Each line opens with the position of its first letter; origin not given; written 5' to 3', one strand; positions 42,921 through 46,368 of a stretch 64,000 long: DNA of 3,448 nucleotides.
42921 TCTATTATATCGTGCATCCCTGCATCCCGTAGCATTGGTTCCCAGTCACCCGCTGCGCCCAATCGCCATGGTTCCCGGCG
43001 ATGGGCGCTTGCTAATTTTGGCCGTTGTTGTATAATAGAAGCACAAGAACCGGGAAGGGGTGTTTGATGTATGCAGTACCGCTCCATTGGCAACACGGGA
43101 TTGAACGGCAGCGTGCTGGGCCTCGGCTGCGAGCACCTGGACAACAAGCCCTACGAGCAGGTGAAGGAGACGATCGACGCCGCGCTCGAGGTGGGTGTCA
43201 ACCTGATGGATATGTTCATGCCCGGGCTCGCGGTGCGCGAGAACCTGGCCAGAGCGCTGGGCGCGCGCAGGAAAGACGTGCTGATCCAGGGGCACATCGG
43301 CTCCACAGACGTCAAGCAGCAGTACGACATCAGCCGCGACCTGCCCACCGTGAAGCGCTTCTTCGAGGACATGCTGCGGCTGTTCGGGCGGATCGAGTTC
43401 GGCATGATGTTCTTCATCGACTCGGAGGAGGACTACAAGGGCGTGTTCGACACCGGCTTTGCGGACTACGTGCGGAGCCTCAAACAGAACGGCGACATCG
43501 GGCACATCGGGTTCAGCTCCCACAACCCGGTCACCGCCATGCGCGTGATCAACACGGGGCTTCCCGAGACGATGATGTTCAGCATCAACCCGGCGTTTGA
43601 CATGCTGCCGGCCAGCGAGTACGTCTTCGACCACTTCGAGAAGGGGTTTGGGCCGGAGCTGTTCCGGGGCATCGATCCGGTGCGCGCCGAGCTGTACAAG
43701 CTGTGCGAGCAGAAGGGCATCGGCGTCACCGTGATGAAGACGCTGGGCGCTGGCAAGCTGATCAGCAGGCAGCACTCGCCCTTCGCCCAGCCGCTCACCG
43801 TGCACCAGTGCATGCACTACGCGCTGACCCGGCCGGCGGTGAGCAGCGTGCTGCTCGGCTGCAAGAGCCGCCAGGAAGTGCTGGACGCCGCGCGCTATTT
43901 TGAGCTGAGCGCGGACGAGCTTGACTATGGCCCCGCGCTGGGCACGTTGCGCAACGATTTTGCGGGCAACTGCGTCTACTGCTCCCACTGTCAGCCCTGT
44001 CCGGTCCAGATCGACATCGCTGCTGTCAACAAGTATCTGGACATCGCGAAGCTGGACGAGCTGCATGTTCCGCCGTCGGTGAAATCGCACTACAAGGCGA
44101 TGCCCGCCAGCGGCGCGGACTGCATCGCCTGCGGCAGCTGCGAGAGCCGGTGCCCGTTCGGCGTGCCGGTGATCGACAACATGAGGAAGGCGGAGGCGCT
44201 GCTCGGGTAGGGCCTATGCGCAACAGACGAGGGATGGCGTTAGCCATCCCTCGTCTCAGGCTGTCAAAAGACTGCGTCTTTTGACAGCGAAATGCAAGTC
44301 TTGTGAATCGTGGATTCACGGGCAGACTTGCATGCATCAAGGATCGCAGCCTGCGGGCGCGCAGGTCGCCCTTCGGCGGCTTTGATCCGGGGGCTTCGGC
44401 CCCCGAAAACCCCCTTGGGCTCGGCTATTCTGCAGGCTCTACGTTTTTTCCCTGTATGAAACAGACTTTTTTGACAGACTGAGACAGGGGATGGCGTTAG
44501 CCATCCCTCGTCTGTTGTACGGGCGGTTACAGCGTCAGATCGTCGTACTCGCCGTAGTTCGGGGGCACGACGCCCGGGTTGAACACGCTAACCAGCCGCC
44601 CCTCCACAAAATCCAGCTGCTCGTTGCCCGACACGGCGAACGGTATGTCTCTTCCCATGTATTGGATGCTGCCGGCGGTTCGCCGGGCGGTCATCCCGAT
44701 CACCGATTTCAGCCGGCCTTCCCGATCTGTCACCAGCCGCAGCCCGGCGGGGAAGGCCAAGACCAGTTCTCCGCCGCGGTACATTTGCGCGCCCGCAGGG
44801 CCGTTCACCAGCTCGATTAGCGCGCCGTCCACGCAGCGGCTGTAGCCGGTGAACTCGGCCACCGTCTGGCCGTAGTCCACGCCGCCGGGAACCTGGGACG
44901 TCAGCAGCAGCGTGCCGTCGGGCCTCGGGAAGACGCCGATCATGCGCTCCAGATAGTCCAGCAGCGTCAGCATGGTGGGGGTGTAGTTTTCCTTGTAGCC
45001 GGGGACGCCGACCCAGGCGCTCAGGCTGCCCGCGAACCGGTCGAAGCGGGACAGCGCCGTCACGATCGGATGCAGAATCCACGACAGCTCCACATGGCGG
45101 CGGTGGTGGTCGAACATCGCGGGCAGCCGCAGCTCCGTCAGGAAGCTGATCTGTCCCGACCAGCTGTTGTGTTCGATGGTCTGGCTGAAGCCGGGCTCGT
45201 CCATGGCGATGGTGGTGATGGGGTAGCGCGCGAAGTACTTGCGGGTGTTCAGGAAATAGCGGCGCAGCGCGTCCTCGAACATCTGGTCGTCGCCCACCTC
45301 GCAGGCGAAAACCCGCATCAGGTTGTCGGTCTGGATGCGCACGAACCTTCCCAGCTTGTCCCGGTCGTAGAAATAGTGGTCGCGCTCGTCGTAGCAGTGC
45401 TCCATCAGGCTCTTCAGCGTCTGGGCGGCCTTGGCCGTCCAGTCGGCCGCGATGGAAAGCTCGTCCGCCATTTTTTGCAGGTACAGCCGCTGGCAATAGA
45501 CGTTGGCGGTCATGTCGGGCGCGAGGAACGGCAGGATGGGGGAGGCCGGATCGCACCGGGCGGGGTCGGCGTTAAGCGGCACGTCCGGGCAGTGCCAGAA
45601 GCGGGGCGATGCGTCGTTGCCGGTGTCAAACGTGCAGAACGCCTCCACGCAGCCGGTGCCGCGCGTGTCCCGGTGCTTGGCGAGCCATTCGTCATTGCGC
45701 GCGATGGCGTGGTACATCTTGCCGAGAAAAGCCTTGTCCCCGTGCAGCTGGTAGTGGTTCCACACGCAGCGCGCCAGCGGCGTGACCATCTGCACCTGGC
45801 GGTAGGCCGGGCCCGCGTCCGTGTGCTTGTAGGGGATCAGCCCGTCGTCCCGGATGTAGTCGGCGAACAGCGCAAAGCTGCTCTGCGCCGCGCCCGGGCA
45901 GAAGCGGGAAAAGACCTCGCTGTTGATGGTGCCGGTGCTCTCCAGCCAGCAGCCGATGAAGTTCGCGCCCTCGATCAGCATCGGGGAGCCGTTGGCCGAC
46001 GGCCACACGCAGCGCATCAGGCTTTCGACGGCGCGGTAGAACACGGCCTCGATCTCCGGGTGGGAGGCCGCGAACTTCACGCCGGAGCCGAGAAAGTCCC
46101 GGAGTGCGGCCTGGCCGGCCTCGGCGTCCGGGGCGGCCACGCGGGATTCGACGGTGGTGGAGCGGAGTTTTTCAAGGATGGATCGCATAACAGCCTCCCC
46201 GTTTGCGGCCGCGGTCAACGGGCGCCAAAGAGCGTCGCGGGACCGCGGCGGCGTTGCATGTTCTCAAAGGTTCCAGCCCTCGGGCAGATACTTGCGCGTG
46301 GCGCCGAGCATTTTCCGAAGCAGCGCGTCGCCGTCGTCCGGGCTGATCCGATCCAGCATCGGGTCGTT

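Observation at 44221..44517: Second full-length copy splits a 40-nt perfect palindrome symmetrically and duplicates its inner 32 nt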

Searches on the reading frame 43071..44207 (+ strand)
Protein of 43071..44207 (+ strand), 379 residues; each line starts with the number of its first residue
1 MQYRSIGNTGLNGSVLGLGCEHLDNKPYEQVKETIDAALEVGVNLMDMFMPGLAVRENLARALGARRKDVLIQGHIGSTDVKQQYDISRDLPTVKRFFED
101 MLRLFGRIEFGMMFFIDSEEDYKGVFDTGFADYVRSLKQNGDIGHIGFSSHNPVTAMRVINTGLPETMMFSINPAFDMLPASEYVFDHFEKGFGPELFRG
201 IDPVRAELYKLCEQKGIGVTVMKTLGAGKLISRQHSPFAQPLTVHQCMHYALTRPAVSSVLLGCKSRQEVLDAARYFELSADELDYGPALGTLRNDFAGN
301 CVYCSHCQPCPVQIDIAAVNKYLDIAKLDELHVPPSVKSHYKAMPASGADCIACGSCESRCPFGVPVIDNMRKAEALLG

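Call 15: find_encoding_contigs(protein=window:43071-44207:+, flank=3000, max_places=10)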
Protein window:43071-44207:+ (379 aa): no gene with exactly this product is on record in the collection.

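Call 16: find_homologous_proteins(query=window:43071-44207:+, max_evalue=1e-30)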
Query window:43071-44207:+ (379 aa): 5917 proteins with E <= 1e-30 among 8000 candidates; the best 120 are listed.
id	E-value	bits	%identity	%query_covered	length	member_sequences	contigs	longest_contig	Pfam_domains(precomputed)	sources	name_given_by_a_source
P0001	1.2e-259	879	100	100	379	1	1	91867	PF00248.28,PF13187.12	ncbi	-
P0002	2.1e-253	858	66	76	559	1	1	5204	PF00248.28,PF13183.12,PF13187.12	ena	-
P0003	9.0e-209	711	78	100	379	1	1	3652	PF00248.28,PF13187.12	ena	-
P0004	1.5e-206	704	78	100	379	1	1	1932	PF00248.28,PF13183.12,PF13187.12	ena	-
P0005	2.8e-206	703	77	100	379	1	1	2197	PF00248.28,PF13183.12,PF13187.12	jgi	jgi:predicted aldo/keto reductase-like oxidoreductase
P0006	3.0e-206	703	78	100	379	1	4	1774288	PF00248.28,PF13746.12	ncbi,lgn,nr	ncbi:MAG: aldo/keto reductase [Eubacteriales bacterium]|nr:aldo/keto reductase [Eubacteriales bacter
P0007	1.1e-205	701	77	100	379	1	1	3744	PF00248.28,PF13746.12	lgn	-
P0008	2.2e-205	700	78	100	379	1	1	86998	PF00248.28,PF13746.12,PF13183.12,PF13187.12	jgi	jgi:predicted aldo/keto reductase-like oxidoreductase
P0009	4.5e-205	699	77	100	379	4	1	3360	PF00248.28,PF13183.12,PF13187.12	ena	-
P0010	4.6e-205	699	77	100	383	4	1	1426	PF00248.28,PF13187.12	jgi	-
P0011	5.0e-205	699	77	100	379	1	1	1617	PF00248.28,PF13183.12,PF13187.12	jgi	jgi:hypothetical protein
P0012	9.3e-205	698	77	100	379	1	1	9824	PF00248.28,PF13746.12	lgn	-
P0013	1.0e-204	698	77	100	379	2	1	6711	PF00248.28,PF13187.12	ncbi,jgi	ncbi:MAG: aldo/keto reductase [Christensenellales bacterium]|jgi:predicted aldo/keto reductase-like 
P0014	1.4e-204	697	77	100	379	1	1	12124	PF00248.28,PF13237.12,PF13183.12,PF13187.12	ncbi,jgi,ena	jgi:predicted aldo/keto reductase-like oxidoreductase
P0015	1.7e-204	697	76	100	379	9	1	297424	PF00248.28,PF13183.12,PF13187.12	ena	-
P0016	2.3e-204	697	77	100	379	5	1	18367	PF00248.28,PF13183.12,PF13187.12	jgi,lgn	-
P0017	2.4e-204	697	76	100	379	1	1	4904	PF00248.28,PF13183.12,PF13187.12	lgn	-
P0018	3.6e-204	696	77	100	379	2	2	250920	PF00248.28,PF13183.12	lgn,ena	-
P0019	3.7e-204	696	77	100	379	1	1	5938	PF00248.28,PF13237.12,PF13183.12,PF13187.12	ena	-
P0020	5.0e-204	695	77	100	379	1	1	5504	PF00248.28,PF13237.12,PF13183.12,PF13187.12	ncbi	-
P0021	9.7e-204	694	77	100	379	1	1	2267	PF00248.28,PF13237.12,PF13183.12,PF13187.12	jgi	jgi:predicted aldo/keto reductase-like oxidoreductase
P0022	1.0e-203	694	77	100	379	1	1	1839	PF00248.28,PF13746.12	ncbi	-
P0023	1.3e-203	694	76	100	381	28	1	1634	PF00248.28,PF13183.12,PF13187.12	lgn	-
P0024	1.6e-203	694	76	100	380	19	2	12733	PF00248.28,PF13183.12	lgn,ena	-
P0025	1.6e-203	694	76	100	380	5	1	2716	PF00248.28,PF13746.12,PF13183.12,PF13187.12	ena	-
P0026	6.6e-203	692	77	100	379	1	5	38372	PF00248.28,PF13187.12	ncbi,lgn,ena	-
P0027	8.1e-203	691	75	100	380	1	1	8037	PF00248.28,PF13183.12,PF13187.12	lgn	-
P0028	1.7e-202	690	76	100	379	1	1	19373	PF00248.28,PF13187.12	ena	-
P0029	2.2e-202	690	76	100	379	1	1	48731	PF00248.28,PF13183.12,PF13187.12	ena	-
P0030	4.4e-202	689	77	100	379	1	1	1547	PF00248.28,PF13187.12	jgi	-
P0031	2.1e-201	687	75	100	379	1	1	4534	PF00248.28,PF13183.12,PF13187.12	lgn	-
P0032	5.5e-200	682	74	100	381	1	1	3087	PF00248.28,PF13183.12,PF13187.12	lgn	-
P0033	1.2e-199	681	74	100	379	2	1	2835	PF00248.28,PF13183.12,PF13187.12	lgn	-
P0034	1.3e-199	681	75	100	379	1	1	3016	PF00248.28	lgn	-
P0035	1.7e-199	681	74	100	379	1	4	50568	PF00248.28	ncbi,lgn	-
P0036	3.8e-199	679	75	100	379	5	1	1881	PF00248.28,PF13183.12,PF13187.12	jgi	jgi:predicted aldo/keto reductase-like oxidoreductase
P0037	9.9e-199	678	74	100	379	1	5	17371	PF00248.28,PF13183.12,PF13187.12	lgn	-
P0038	4.6e-197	673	75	100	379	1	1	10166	PF00248.28,PF12838.13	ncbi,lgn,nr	ncbi:MAG: aldo/keto reductase [Spirochaetia bacterium]|nr:aldo/keto reductase [Spirochaetia bacteriu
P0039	6.3e-197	672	74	100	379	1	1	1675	PF00248.28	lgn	-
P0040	9.5e-197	671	75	100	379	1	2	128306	PF00248.28,PF13746.12,PF13183.12,PF13187.12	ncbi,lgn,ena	-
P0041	2.0e-196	670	74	100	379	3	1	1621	PF00248.28,PF12838.13,PF13183.12,PF13187.12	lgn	-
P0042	2.2e-196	670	74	100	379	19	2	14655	PF00248.28,PF13183.12,PF13187.12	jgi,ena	jgi:predicted aldo/keto reductase-like oxidoreductase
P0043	2.0e-195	667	72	100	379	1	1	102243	PF00248.28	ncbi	-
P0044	2.2e-193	660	72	100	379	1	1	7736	PF00248.28,PF13187.12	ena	-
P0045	2.1e-192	657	72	100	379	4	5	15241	PF00248.28,PF13746.12,PF13183.12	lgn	-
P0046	2.1e-192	657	72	100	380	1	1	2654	PF00248.28,PF13187.12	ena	-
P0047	6.2e-192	656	72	100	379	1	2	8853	PF00248.28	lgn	-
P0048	9.3e-192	655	72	100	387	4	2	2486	PF00248.28,PF13183.12,PF13187.12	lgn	-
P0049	3.8e-191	653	71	100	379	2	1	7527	PF00248.28,PF13183.12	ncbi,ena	-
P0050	1.6e-190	651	71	100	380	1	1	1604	PF00248.28,PF13187.12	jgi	jgi:predicted aldo/keto reductase-like oxidoreductase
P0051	3.5e-190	650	71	100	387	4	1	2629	PF00248.28,PF13183.12,PF13187.12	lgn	-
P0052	3.6e-190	650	72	100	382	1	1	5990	PF00248.28,PF13187.12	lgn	-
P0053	1.2e-189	648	70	100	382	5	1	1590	PF00248.28,PF13187.12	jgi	jgi:predicted aldo/keto reductase-like oxidoreductase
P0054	1.4e-189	648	70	100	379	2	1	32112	PF00248.28,PF13187.12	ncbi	-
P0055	2.8e-189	647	70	100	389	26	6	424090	PF00248.28,PF13187.12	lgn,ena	-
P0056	4.8e-189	646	70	100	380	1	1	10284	PF00248.28,PF12838.13,PF13534.12,PF13183.12,PF13187.12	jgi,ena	-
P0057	7.4e-189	646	72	100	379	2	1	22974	PF00248.28,PF13746.12,PF13187.12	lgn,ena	-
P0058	1.2e-188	645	71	100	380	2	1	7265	PF00248.28,PF13187.12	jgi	jgi:predicted aldo/keto reductase-like oxidoreductase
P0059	1.3e-188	645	71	100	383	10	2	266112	PF00248.28,PF13183.12,PF13187.12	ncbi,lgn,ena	-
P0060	1.4e-188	645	72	100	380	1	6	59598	PF00248.28,PF13187.12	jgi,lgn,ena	-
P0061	2.1e-188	644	70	100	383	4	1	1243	PF00248.28,PF12838.13,PF13237.12,PF13183.12,PF13187.12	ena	-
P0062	2.3e-188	644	70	100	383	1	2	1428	PF00248.28,PF12838.13,PF13187.12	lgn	-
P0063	3.3e-188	643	71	100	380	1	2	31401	PF00248.28,PF12838.13,PF13183.12,PF13187.12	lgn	-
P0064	3.8e-188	643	71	100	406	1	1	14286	PF00248.28,PF13183.12,PF13187.12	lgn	-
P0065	4.8e-188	643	71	100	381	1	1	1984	PF00248.28,PF13183.12,PF13187.12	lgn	-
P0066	4.8e-188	643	70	100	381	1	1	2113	PF00248.28,PF13187.12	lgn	-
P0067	4.9e-188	643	70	100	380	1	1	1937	PF00248.28,PF13187.12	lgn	-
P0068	5.9e-188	643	71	100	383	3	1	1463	PF00248.28,PF13183.12,PF13187.12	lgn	-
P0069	6.5e-188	642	70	100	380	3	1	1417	PF00248.28,PF13187.12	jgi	-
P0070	9.6e-188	642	70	100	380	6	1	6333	PF00248.28,PF13183.12,PF13187.12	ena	-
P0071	1.6e-187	641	70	100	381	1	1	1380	PF00248.28,PF13187.12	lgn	-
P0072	1.7e-187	641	70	100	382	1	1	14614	PF00248.28,PF13183.12,PF13187.12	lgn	-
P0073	2.0e-187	641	69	100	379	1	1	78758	PF00248.28,PF12838.13,PF13183.12,PF13187.12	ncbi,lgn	-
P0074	3.2e-187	640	70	100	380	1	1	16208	PF00248.28,PF12838.13,PF13187.12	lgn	-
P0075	3.3e-187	640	71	99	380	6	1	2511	PF00248.28,PF13187.12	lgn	-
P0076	3.4e-187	640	71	100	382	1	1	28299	PF00248.28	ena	-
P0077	3.7e-187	640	70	99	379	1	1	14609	PF00248.28,PF13187.12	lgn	-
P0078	4.0e-187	640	72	100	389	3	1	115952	PF00248.28,PF13183.12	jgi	-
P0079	4.2e-187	640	70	100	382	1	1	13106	PF00248.28,PF13183.12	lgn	-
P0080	4.4e-187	640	69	100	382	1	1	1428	PF00248.28,PF13187.12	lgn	-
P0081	7.6e-187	639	71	100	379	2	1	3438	PF00248.28,PF13187.12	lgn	-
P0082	8.4e-187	639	70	100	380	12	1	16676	PF00248.28,PF13183.12,PF13187.12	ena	-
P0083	1.3e-186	638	72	100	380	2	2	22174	PF00248.28,PF13187.12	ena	-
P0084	1.4e-186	638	70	100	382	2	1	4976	PF00248.28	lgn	-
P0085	1.5e-186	638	70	100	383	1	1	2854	PF00248.28,PF13183.12,PF13187.12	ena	-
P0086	1.6e-186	638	71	100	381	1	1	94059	PF00248.28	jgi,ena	-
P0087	1.9e-186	638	69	100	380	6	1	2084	PF00248.28,PF13187.12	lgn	-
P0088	2.3e-186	637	69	100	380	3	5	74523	PF00248.28,PF13187.12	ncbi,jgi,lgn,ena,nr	ncbi:MAG: aldo/keto reductase [Clostridiaceae bacterium]|nr:aldo/keto reductase [Clostridiaceae bact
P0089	2.3e-186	637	68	100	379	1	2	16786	PF00248.28,PF12838.13,PF13187.12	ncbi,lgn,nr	ncbi:aldo/keto reductase [Eubacteriales bacterium OttesenSCG-928-N13]|nr:aldo/keto reductase [Eubact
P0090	2.5e-186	637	68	100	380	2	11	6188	PF00248.28,PF13187.12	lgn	-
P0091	2.9e-186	637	70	100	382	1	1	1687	PF00248.28,PF12838.13,PF13183.12,PF13187.12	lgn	-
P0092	4.7e-186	636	70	100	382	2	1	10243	PF00248.28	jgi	-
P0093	4.8e-186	636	70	100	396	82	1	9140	PF00248.28,PF13187.12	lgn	-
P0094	5.1e-186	636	70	100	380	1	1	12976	PF00248.28,PF13183.12,PF13187.12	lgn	-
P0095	5.6e-186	636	70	100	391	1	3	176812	PF00248.28,PF13183.12,PF13187.12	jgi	jgi:predicted aldo/keto reductase-like oxidoreductase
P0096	5.8e-186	636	69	100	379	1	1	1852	PF00248.28,PF13187.12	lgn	-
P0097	9.4e-186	635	70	100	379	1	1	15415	PF00248.28,PF13187.12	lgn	-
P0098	9.8e-186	635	71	100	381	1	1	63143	PF00248.28,PF13183.12,PF13187.12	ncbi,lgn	-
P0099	1.0e-185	635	71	100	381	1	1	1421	PF00248.28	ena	-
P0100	1.2e-185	635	70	100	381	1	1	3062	PF00248.28,PF12838.13,PF13183.12,PF13187.12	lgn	-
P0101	1.4e-185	635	70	100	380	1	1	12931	PF00248.28,PF12838.13,PF13187.12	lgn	-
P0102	1.4e-185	635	69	100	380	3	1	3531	PF00248.28,PF13187.12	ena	-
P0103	1.5e-185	635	69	100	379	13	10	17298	PF00248.28,PF13183.12,PF13187.12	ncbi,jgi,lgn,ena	jgi:predicted aldo/keto reductase-like oxidoreductase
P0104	1.6e-185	635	70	100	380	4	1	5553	PF00248.28,PF13187.12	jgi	jgi:uncharacterized protein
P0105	1.7e-185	634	70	100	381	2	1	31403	PF00248.28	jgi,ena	-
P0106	2.3e-185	634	71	100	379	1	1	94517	PF00248.28,PF13183.12,PF13187.12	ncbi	-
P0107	2.4e-185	634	70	100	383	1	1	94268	PF00248.28,PF12838.13,PF13183.12,PF13187.12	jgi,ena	-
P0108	2.9e-185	634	69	100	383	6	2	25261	PF00248.28,PF13187.12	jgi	jgi:predicted aldo/keto reductase-like oxidoreductase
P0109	3.1e-185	634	69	100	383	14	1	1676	PF00248.28,PF13187.12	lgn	-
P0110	3.6e-185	633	69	100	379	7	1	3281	PF00248.28,PF13187.12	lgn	-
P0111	4.0e-185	633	70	100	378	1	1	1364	PF00248.28,PF13183.12,PF13187.12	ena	-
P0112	4.7e-185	633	69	100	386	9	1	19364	PF00248.28,PF13187.12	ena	-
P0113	4.8e-185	633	69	100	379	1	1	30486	PF00248.28,PF13187.12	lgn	-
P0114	5.3e-185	633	68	100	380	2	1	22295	PF00248.28,PF13746.12,PF13187.12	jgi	jgi:predicted aldo/keto reductase-like oxidoreductase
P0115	7.6e-185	632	69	100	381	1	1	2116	PF00248.28,PF13183.12,PF13187.12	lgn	-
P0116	8.2e-185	632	69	100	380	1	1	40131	PF00248.28,PF13187.12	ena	-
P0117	8.8e-185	632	69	100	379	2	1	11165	PF00248.28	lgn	-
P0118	1.4e-184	631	71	100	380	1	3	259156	PF00248.28,PF12838.13,PF13183.12,PF13187.12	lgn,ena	-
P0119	1.5e-184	631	68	100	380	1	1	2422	PF00248.28,PF13187.12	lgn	-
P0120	1.6e-184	631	69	100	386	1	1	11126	PF00248.28,PF13183.12,PF13187.12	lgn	-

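Call 17: find_encoding_contigs(protein=P0001, flank=10000, max_places=10)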
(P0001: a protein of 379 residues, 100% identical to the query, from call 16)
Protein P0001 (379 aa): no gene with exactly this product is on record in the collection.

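Call 19: find_encoding_contigs(protein=P0002, flank=10000, max_places=10)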
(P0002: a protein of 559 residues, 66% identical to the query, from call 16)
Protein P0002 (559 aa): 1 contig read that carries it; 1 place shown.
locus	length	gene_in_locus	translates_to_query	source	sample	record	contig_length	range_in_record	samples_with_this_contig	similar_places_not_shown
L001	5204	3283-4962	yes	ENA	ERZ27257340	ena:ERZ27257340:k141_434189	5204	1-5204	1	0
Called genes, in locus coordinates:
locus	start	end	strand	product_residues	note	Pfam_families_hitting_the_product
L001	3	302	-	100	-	?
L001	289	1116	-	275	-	PF00497:SBP_bac_3, PF10613:Lig_chan-Glu_bd (faint)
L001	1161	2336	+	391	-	PF07690:MFS_1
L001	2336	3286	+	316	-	PF01073:3Beta_HSD, PF01370:Epimerase, PF02719:Polysacc_synt_2 (faint), PF04321:RmlD_sub_bind (faint), PF05368:NmrA, PF13460:NAD_binding_10, PF16363:GDP_Man_Dehyd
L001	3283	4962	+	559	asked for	PF00248:Aldo_ket_red, PF13183:Fer4_8 (faint), PF13187:Fer4_9 (faint)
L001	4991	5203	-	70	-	?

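Call 84: search_protein_families(library=pfam, proteins=[window:43071-44207:+], max_evalue=0.00001)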
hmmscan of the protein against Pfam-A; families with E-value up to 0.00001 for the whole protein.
window:43071-44207:+ (379 aa): 2 families
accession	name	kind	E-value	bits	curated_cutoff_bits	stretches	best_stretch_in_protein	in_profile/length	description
PF00248.27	Aldo_ket_red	-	6.1e-16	58.8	24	1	16-236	2-203/291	Aldo/keto reductase family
PF13187.11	Fer4_9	-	7.3e-06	26.4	27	0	300-363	1-49/52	4Fe-4S dicluster domain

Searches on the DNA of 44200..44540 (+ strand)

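Call 12: search_dna_similar(query=window:44257-44481:+, collection=plasmids, mode=distant, max_evalue=0.001)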
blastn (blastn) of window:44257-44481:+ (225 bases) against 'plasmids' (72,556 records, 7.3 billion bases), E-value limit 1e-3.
No match.

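Call 55: search_rna_families(source=window, start=44200, end=44540, threshold=evalue, max_evalue=5)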
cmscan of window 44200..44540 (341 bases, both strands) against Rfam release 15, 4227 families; matches with E-value up to 5: 4.
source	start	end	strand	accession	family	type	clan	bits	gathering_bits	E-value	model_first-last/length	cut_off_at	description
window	44200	44254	+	RF02355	BjrC174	Gene; sRNA;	-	21.4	45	0.067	137-201/201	5'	Bradyrhizobiaceae sRNA BjrC174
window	44366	44420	-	RF02937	Clostridiales-2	Gene; sRNA;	-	17.8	58.6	0.095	1-82/82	no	Clostridiales-2 RNA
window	44374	44414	+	RF03903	mir-679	Gene; miRNA;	-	15.7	80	1.7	1-74/74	no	mir-679 microRNA precursor family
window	44223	44382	-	RF01702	Cyano-2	Gene; sRNA;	-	9.6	40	4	1-204/204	no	Cyano-2 RNA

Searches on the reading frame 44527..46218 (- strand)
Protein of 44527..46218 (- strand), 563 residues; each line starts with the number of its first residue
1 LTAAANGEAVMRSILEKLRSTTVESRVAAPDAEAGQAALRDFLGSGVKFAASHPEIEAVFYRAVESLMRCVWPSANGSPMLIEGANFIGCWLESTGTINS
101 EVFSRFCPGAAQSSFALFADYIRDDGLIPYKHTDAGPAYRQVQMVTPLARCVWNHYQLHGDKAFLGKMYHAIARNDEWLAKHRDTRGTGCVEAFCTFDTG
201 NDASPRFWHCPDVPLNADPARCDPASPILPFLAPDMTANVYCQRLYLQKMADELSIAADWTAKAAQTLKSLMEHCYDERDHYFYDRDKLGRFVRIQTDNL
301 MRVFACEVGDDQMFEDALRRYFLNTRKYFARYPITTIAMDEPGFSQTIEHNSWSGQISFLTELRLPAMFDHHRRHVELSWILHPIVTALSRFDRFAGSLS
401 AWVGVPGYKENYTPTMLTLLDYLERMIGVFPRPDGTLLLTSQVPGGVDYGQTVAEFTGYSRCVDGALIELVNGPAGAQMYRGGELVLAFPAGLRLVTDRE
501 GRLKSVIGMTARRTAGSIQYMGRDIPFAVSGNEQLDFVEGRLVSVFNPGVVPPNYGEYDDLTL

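Call 18: list_cluster_members(proteins=[P0001, window:44527-46218:-])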
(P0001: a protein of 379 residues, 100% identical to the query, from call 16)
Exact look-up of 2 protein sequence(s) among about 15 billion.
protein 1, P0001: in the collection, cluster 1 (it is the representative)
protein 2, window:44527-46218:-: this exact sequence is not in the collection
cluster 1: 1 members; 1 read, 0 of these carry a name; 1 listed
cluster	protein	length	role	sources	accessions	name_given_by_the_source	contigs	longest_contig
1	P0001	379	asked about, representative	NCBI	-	-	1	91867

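Call 84: search_protein_families(library=pfam, proteins=[window:44530-46218:-], max_evalue=0.00001)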
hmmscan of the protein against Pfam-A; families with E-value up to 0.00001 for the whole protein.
window:44530-46218:- (563 aa): 1 family
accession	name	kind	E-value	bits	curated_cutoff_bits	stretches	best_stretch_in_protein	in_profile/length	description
PF22422.2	MGH1-like_GH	-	2e-22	80.7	27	1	121-413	34-341/356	Mannosylglycerate hydrolase MGH1-like glycoside hydrolase domain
